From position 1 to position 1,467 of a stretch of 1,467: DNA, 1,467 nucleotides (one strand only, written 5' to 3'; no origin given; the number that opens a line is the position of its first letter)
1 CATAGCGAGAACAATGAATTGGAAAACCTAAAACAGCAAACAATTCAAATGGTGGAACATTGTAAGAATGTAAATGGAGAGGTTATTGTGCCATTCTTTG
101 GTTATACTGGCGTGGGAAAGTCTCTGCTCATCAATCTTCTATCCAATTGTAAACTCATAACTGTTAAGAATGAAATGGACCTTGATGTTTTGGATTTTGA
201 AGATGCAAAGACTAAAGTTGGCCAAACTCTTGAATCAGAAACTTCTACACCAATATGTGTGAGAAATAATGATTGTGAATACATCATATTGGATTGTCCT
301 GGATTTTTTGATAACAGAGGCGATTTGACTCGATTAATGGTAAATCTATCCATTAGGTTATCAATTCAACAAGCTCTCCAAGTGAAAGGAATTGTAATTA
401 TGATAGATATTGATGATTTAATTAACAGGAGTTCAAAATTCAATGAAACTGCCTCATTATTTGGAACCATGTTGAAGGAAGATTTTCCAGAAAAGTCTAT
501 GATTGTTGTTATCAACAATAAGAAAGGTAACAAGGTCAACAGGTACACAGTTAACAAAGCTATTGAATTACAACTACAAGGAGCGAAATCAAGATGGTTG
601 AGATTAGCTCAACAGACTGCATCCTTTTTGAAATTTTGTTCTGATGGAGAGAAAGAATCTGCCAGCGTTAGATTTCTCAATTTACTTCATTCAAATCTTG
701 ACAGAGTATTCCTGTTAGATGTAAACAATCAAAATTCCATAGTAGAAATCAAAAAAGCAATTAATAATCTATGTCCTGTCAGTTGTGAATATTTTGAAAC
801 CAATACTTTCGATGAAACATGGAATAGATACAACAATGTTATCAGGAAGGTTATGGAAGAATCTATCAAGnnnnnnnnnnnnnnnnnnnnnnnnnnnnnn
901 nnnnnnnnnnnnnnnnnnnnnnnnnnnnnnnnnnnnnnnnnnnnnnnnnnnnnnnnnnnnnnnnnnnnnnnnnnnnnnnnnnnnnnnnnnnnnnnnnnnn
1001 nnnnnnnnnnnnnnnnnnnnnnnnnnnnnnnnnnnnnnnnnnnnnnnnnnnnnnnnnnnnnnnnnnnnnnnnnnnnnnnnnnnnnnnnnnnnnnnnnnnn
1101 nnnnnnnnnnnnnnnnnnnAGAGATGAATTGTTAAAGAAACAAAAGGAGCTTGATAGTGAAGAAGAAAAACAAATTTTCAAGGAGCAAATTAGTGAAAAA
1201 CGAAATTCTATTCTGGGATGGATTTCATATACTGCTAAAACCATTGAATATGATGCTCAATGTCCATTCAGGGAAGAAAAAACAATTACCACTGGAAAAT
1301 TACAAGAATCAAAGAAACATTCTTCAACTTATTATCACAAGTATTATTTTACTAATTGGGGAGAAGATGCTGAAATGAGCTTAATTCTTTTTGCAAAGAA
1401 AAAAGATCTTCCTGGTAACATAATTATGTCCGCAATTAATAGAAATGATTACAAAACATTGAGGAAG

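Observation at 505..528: G4 guanine-specificity aspartate appears to be replaced (NNKKG instead of [NT]KxD)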

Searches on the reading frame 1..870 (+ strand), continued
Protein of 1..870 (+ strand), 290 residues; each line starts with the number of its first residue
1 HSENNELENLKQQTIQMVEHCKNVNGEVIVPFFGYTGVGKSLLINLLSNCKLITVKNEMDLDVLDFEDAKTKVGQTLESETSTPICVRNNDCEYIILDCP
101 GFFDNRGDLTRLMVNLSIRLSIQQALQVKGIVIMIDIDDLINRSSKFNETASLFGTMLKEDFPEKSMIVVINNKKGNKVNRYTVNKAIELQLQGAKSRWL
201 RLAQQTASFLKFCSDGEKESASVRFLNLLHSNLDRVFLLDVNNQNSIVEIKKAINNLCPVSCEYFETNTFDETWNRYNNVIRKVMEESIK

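Call 28: search_solved_structures(query=A1, max_evalue=1, show_alignments=4)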
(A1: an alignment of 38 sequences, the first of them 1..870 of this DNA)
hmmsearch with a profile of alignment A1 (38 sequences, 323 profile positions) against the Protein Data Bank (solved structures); distinct sequences matched with E-value up to 1: 323 (the best 60 are shown).
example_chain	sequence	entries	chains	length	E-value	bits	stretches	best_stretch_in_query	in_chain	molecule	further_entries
5dn8_A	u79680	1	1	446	1.5e-07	34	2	14-56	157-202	GTPase Der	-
1mky_A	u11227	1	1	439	1.2e-06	31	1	34-72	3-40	Probable GTP-binding protein engA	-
4dcs_A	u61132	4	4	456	3.2e-06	29.6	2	31-63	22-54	GTP-BINDING PROTEIN ENGA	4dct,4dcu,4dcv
3zjc_A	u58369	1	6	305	4.1e-06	29.3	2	35-73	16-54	GTPASE IMAP FAMILY MEMBER 7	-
2hjg_A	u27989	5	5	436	4.6e-06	29.1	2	31-63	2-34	GTP-binding protein engA | GTPase Der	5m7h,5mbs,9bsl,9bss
9bs0_W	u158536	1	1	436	4.7e-06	29.1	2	31-63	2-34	GTPase Der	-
6xrs_A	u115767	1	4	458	1.3e-05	27.6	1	25-57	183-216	GTPase Der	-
3lxx_A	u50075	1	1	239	1.8e-05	27.1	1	32-72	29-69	GTPase IMAP family member 4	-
7c3k_A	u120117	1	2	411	1.8e-05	27.1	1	9-73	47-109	Immunity-related GTPase family member b10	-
8jqy_A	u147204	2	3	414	1.8e-05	27.1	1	9-73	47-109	Immunity-related GTPase family member b10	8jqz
3bb3_A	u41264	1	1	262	3.1e-05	26.4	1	16-61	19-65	T7I23.11 protein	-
3def_A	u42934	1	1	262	3.1e-05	26.4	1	16-61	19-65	T7I23.11 protein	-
2j3e_A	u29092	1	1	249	3.1e-05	26.3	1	16-61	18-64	T7I23.11 PROTEIN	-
3bb4_A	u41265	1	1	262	3.5e-05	26.2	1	16-61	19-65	T7I23.11 protein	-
8sgd_A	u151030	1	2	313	0.00012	24.4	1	35-112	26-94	CDC10 isoform 1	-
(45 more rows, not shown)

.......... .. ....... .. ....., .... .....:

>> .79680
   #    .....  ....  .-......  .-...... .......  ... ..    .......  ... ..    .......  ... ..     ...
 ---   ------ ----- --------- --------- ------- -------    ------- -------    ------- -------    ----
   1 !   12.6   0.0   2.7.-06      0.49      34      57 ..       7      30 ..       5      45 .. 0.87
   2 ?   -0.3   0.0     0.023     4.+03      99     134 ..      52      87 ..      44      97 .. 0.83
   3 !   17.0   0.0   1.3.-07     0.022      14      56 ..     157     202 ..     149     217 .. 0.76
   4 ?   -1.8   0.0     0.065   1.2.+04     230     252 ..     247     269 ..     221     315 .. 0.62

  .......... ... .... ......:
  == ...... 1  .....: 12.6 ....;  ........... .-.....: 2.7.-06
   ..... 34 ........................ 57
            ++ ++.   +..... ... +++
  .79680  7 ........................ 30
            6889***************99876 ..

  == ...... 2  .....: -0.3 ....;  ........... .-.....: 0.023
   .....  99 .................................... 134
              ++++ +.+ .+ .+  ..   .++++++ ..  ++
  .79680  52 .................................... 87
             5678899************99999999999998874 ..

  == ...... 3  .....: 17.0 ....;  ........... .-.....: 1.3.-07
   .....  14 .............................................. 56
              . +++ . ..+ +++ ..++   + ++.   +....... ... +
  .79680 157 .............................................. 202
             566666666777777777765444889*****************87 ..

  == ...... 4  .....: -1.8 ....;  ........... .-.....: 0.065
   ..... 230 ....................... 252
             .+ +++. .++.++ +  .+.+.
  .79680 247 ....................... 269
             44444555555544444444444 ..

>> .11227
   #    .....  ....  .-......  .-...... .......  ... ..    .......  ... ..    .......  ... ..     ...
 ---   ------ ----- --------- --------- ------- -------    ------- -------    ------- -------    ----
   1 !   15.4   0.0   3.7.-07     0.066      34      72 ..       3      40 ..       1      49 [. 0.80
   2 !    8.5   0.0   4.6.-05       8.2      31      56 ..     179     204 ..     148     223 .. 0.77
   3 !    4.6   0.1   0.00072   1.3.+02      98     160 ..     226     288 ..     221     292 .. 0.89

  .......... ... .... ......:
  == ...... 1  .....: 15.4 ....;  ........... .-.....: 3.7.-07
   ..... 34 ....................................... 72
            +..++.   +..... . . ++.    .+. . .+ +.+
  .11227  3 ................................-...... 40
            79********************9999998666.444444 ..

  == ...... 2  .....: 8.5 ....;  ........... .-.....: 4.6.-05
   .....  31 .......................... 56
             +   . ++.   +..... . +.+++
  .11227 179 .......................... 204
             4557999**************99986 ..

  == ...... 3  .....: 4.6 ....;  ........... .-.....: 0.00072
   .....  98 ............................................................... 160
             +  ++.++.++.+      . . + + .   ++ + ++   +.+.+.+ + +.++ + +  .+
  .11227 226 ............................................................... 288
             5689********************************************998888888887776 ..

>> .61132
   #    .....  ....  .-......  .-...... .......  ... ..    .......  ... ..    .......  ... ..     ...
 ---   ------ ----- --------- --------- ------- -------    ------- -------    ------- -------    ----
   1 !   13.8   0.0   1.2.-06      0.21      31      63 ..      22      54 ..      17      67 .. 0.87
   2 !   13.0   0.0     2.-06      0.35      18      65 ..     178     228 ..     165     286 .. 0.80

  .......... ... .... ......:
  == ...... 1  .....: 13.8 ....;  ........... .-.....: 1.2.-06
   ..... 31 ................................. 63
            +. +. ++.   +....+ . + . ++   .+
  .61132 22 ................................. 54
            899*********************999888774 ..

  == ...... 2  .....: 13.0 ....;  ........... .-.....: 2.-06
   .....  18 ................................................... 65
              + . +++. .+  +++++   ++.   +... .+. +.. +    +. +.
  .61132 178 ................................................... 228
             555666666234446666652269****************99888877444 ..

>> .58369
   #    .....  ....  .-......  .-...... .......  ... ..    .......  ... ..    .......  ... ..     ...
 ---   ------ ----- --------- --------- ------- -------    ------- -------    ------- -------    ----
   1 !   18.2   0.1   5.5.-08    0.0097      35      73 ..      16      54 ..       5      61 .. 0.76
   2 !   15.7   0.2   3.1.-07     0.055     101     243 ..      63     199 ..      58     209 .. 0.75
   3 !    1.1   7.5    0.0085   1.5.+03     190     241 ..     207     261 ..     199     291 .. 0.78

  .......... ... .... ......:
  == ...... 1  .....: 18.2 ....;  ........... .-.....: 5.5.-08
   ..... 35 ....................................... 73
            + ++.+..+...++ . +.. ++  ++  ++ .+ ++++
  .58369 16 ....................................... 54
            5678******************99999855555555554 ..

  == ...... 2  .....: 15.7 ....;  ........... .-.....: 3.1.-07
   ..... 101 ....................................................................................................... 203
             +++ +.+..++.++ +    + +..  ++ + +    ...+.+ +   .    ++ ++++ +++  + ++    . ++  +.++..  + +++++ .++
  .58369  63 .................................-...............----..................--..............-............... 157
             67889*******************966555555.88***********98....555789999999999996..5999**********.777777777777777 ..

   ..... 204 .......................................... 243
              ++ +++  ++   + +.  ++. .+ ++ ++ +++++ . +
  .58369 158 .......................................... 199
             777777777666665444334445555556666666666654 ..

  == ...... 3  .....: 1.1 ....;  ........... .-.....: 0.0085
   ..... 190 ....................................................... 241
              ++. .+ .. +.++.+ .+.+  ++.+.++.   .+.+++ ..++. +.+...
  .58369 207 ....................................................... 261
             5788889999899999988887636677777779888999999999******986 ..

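Call 35: predict_structure(alignment_id=A1)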
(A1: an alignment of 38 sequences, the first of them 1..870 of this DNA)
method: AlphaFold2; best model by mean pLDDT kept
length: 290 residues; sequences in the alignment: 38
mean_pLDDT: 91.1   pTM: 0.89
mean pLDDT of the five models: 91.1, 90.5, 90.2, 89.5, 89.4
residues with pLDDT >= 90: 207; 70-90: 71; 50-70: 12; < 50: 0
segments of 3 or more residues with pLDDT < 50: none
pLDDT, mean of each block of 10 residues (from residue 1): 78 90 96 95 96 91 91 69 91 96 80 91 97 98 94 95 97 95 97 96 80 87 97 97 95 98 88 83 82
secondary structure, 60 per line:
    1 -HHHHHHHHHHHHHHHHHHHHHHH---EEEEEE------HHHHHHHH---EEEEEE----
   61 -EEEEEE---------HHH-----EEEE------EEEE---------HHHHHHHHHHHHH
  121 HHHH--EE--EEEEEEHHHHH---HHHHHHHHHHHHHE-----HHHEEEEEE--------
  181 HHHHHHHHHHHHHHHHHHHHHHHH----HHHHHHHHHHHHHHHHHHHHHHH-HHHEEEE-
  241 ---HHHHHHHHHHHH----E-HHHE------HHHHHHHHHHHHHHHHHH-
elements in order: H2-24 E28-33 H40-47 E51-56 E62-67 E85-88 E95-98 H108-124 E131-136 H137-141 H145-157 E167-172 H181-204 H209-231 E236-239 H244-255 H272-289

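Call 37: fold_search(model_id=the predicted structure, library=pdb)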
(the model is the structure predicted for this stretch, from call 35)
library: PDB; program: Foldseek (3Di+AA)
matches with E <= 10: 748; with E <= 0.001: 19
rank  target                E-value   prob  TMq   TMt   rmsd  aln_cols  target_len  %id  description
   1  1h65_A                2.5e-05  1.00  0.42  0.46  11.5       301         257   13  Crystal structure of pea Toc34 - a novel GTPase of the chloroplast protein translocon (released 2002-01-29)
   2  1h65_B                4.0e-05  1.00  0.49  0.54  10.2       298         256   12  Crystal structure of pea Toc34 - a novel GTPase of the chloroplast protein translocon (released 2002-01-29)
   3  3bb1_G                8.6e-05  1.00  0.44  0.50  13.0       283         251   13  Crystal structure of Toc34 from Pisum sativum in complex with Mg2+ and GMPPNP (released 2008-04-01)
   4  3bb1_A                9.6e-05  1.00  0.41  0.45  12.2       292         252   12  Crystal structure of Toc34 from Pisum sativum in complex with Mg2+ and GMPPNP (released 2008-04-01)
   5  3v70_B                1.0e-04  1.00  0.37  0.49   8.7       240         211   12  Crystal Structure of Human GTPase IMAP family member 1 (released 2012-01-11)
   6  3v70_A                2.0e-04  1.00  0.36  0.46   9.2       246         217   13  Crystal Structure of Human GTPase IMAP family member 1 (released 2012-01-11)
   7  3w5j_B                2.8e-04  1.00  0.38  0.52  10.8       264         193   10  Crystal structure of GDP-bound NfeoB from Gallionella capsiferriformans (released 2013-04-24)
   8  8xzf_A                3.8e-04  1.00  0.31  0.39  13.1       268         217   10  Cryo-EM structure of the WN561-bound human APLNR-Gi complex (released 2024-03-20)
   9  3bb3                  5.4e-04  1.00  0.46  0.53  10.8       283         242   11  Crystal structure of Toc33 from Arabidopsis thaliana in complex with GDP and Mg2+ (released 2008-04-01)
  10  3bb1_D                5.7e-04  1.00  0.39  0.45  12.9       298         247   12  Crystal structure of Toc34 from Pisum sativum in complex with Mg2+ and GMPPNP (released 2008-04-01)
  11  7t2g_A                6.0e-04  1.00  0.29  0.36  14.3       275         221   11  CryoEM structure of mu-opioid receptor - Gi protein complex bound to mitragynine pseudoindoxyl (MP) (released 2022-12-07)
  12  9hiq_A                6.0e-04  1.00  0.34  0.23  22.5       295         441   14  MnmE-MnmG a4b2 complex (released 2025-08-27)
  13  8r1a_A                6.0e-04  0.99  0.36  0.21  10.2       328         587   11  Model of the membrane-bound GBP1 oligomer (released 2024-01-17)
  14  3def                  6.3e-04  1.00  0.47  0.54  10.2       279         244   11  Crystal structure of Toc33 from Arabidopsis thaliana, dimerization deficient mutant R130A (released 2008-06-24)
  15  6os9_A                7.9e-04  1.00  0.32  0.40  13.3       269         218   12  human Neurotensin Receptor 1 (hNTSR1) - Gi1 Protein Complex in canonical conformation (C state) (released 2019-07-10)
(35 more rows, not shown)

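Call 67: search_protein_families(library=padloc, proteins=[P0003, P0009], max_evalue=0.01)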
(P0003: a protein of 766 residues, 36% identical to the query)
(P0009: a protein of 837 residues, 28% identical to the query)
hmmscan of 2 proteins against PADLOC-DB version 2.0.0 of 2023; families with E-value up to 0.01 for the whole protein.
P0003 (766 aa): 0 families

P0009 (837 aa): 2 families
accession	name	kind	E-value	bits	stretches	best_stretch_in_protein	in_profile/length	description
PDLC04140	mad8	-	7.8e-05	20.3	1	35-167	26-113/314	mads_8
PDLC03863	LmuB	-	0.0013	15.5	1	667-744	317-395/610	-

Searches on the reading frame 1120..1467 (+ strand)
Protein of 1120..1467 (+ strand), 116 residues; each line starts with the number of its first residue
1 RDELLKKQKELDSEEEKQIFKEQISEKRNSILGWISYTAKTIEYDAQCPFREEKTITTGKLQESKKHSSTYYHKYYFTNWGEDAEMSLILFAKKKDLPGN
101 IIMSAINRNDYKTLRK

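Call 75: predict_structure(alignment_id=A3)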
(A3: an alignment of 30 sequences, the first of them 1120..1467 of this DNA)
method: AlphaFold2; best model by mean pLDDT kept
length: 116 residues; sequences in the alignment: 30
mean_pLDDT: 94.6   pTM: 0.82
mean pLDDT of the five models: 94.6, 93.8, 93.4, 91.4, 91.4
residues with pLDDT >= 90: 101; 70-90: 15; 50-70: 0; < 50: 0
segments of 3 or more residues with pLDDT < 50: none
pLDDT, mean of each block of 10 residues (from residue 1): 94 98 93 87 96 98 88 97 97 98 96 91
secondary structure, 60 per line:
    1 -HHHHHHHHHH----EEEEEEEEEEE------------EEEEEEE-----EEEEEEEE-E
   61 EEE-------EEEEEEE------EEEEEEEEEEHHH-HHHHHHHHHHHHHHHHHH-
elements in order: H2-11 E16-26 E39-45 E51-58 E60-63 E71-77 E84-93 H98-115
